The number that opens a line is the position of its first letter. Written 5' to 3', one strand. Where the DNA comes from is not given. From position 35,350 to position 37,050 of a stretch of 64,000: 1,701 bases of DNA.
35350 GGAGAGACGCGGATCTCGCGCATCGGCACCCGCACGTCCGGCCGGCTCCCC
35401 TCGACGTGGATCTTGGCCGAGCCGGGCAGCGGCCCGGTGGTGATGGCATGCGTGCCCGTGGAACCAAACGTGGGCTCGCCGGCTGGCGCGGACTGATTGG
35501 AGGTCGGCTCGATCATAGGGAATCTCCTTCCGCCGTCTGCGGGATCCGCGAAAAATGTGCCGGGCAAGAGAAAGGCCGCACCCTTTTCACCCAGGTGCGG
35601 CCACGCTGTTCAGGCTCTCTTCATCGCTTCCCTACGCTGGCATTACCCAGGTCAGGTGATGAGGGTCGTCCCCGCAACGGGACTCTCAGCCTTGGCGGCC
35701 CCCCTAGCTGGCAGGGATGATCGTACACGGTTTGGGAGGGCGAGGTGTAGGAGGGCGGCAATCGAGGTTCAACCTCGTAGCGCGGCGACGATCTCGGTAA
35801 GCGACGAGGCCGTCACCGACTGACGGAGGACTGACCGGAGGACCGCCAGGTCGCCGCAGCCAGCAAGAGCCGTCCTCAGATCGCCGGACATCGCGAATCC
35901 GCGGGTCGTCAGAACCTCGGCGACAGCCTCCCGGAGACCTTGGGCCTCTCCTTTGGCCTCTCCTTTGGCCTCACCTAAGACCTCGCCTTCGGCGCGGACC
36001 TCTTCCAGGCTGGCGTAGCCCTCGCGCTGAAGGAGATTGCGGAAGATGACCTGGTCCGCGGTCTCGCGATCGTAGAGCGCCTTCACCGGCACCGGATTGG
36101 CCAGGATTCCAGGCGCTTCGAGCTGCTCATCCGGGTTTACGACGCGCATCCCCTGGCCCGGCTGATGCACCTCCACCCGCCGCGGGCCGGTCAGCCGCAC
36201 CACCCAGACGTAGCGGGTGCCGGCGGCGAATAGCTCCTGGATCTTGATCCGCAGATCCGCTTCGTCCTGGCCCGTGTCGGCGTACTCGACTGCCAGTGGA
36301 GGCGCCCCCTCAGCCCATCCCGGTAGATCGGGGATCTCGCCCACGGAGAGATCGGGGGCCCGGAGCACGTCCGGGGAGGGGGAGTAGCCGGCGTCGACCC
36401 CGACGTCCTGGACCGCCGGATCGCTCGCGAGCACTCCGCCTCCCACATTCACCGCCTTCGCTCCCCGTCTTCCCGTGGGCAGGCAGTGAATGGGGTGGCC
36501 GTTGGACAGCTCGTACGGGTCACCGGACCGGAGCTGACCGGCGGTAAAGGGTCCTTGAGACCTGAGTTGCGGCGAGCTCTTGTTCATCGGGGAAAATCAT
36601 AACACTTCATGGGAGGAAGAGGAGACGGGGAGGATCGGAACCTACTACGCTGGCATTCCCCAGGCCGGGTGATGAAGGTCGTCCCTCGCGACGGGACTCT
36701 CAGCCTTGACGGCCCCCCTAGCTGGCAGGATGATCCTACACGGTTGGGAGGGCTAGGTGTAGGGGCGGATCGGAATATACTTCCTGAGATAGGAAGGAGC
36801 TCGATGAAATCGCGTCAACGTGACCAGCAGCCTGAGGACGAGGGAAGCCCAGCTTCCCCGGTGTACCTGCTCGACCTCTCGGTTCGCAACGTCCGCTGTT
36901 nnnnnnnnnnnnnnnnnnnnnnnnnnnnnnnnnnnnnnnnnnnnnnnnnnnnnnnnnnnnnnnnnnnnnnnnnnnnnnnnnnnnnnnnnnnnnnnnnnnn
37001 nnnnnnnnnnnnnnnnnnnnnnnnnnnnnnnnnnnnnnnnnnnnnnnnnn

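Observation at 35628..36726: Duplicated TPP riboswitch with a Uma2-type nuclease gene sandwiched between the copies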

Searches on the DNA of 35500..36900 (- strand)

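Call 4: search_rna_families(source=window, start=35500, end=36900, threshold=evalue, max_evalue=10, show_alignments=4)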
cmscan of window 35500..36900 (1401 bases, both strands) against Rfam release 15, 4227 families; matches with E-value up to 10: 7.
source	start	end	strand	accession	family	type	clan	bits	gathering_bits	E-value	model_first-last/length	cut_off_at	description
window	35612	35715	-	RF00059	TPP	Cis-reg; riboswitch;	-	64.7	54.3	4.5e-12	1-105/105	no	TPP riboswitch aptamer (THI element)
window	36626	36729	-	RF00059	TPP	Cis-reg; riboswitch;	-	33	54.3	0.00028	1-105/105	no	TPP riboswitch aptamer (THI element)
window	36339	36480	-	RF04159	MIR1437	Gene; miRNA;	-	22.5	168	0.41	1-192/192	no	MIR1437 microRNA precursor family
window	36057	36076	+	RF01111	SBWMV2_UPD-PKk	Cis-reg;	-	16.2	35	6.7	1-21/21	no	Pseudoknot of upstream pseudoknot domain (UPD) of the 3'UTR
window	36095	36190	-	RF02879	MH_s10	Gene; sRNA;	-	14.1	81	9.1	1-143/143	no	Mesorhizobail RNA 10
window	36011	36031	+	RF02448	SpR20_sRNA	Gene; sRNA;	-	13.7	45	9.9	1-45/45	no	Streptococcus sRNA SpR20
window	36666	36689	+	RF01151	snoU82P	Gene; snRNA; snoRNA; CD-box;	-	11.1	42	8.1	1-55/55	no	Small nucleolar RNA U82P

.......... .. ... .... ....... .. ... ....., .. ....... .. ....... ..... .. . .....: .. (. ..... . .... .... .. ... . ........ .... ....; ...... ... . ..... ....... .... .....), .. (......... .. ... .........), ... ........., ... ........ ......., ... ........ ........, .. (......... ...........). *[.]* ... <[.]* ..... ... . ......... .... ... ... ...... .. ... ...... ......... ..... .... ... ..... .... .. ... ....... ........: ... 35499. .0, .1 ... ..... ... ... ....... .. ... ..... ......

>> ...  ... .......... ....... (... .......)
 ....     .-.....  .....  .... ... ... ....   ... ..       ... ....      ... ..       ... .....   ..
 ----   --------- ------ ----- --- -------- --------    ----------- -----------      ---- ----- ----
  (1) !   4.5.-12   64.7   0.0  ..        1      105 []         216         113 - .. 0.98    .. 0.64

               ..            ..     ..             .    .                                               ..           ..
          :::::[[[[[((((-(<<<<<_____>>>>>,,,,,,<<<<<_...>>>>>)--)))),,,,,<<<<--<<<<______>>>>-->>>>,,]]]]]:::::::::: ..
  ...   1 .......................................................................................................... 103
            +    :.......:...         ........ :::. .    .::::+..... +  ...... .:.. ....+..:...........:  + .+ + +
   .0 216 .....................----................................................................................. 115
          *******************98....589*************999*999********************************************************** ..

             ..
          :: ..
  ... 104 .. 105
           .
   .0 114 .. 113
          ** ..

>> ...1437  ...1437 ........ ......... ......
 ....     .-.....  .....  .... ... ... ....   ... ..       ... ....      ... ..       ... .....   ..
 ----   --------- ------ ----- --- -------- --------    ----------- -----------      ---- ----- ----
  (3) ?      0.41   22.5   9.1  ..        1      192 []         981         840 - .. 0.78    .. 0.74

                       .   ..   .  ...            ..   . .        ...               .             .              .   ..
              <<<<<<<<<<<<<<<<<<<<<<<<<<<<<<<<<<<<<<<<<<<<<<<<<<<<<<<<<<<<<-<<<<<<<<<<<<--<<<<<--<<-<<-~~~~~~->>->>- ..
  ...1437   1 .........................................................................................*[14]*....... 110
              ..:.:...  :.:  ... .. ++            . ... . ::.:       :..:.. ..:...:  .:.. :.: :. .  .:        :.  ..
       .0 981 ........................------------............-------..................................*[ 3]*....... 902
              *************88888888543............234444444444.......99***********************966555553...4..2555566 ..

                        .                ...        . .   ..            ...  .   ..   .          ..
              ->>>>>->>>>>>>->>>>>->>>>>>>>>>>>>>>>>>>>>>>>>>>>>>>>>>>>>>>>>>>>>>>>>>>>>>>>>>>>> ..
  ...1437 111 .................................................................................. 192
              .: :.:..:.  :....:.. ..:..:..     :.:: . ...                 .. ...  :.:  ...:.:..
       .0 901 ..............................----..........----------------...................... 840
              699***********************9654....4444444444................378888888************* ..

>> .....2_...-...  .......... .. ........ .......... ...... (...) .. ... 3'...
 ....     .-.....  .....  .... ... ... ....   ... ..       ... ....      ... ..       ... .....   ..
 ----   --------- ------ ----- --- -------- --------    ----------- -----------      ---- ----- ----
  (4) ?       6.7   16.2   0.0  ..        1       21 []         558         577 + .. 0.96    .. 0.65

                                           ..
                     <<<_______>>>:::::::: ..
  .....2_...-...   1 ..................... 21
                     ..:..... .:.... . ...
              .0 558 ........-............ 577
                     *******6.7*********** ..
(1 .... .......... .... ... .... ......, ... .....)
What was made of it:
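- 36645..36768 (-): Repeat unit, copy B: duplicated thiC promoter (-10-like TAGGAT at 36733-36738) plus a 3'-truncated, decayed TPP aptamer (Rfam alignment 36626-36729). RF00059 33.0 bits, below the gathering score (call 4).
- Closest known: TPP riboswitch. Different: Nothing unusual about copy A. Copy B shares ancestry only: it is truncated at its 3' end, scores below threshold, precedes a gene unrelated to thiamine and has no expression platform (call 4).
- Copy B is a true homologue of a TPP aptamer (E = 2.8e-4, call 4). The 3' strand of P1 is missing and P4 is reduced to two non-adjacent pairs (call 4).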

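Call 18: search_rna_families(sources=[L001, L002], threshold=evalue, max_evalue=0.1, show_alignments=4)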
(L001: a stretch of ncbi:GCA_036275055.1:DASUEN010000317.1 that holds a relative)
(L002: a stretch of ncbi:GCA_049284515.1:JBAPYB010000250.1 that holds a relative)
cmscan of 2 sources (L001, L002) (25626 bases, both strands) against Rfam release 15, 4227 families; matches with E-value up to 0.1: 3.
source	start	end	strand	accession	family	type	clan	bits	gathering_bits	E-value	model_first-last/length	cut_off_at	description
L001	7135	7238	+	RF00059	TPP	Cis-reg; riboswitch;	-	66.5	54.3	2.9e-11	1-105/105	no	TPP riboswitch aptamer (THI element)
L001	2796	2957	-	RF04141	MIR8622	Gene; miRNA;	-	40.8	197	0.00028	1-212/212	no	MIR8622 microRNA precursor family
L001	2867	2990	+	RF03240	MIR5534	Gene; miRNA;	-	32.6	79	0.01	1-102/102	no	MIR5534 microRNA precursor family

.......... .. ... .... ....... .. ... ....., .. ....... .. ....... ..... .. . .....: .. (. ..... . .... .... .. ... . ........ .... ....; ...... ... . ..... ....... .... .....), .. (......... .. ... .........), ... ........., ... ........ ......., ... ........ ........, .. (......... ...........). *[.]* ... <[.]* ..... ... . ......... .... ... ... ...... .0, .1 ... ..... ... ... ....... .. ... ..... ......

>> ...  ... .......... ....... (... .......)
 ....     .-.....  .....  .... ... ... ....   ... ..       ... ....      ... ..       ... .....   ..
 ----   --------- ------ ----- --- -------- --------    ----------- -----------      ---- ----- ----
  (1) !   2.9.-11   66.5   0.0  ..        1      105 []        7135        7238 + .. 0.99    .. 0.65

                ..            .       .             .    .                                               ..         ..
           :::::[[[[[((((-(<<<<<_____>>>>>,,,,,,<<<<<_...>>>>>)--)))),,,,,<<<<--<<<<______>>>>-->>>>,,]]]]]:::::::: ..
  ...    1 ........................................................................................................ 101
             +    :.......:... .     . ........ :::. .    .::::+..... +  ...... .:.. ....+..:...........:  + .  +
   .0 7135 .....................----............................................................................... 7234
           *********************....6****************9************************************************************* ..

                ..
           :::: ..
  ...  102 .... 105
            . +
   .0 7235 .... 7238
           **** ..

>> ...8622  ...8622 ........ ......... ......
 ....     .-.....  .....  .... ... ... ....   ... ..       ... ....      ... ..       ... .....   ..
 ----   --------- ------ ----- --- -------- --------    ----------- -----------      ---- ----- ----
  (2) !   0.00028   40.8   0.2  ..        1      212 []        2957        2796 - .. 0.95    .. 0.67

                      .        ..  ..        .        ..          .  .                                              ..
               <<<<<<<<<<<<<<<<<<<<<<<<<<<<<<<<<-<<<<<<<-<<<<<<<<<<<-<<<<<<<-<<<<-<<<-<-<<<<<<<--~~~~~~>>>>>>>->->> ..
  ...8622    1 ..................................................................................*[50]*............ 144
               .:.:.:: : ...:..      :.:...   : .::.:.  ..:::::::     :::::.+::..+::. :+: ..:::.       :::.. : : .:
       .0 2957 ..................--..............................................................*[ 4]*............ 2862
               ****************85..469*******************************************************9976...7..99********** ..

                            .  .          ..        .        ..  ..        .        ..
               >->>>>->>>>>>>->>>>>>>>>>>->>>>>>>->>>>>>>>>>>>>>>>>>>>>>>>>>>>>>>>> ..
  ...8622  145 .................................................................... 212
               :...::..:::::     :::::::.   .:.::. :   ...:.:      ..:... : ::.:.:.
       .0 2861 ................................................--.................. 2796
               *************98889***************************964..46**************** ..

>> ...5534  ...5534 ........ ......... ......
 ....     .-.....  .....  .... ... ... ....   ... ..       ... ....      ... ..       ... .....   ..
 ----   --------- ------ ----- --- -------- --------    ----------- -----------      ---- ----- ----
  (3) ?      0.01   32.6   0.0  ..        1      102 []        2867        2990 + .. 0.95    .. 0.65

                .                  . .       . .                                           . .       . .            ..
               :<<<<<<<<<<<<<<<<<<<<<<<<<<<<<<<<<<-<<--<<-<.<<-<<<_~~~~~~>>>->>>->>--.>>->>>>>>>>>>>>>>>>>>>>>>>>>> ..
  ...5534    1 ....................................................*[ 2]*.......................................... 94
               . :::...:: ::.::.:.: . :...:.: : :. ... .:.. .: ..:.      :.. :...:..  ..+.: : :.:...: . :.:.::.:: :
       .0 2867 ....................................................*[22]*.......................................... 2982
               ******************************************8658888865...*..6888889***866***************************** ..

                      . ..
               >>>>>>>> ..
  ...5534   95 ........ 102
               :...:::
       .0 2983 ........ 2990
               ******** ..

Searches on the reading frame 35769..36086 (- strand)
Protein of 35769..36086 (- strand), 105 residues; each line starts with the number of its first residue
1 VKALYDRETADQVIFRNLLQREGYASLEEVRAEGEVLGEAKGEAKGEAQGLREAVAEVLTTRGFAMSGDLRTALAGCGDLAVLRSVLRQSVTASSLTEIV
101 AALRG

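Call 38: search_protein_families(library=pfam, proteins=[window:35769-36086:-], max_evalue=10)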
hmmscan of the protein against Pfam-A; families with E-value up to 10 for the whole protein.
window:35769-36086:- (105 aa): 0 families
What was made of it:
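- Closest known: Uma2 family putative PD-. Different: This Thermoanaerobaculia subfamily has a C-terminal (A/S)EGE-repeat plus helical tail with no Pfam match; DUF4351 was not detected (call 38).
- Tried and rejected: DUF4351 was not detected (call 38).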
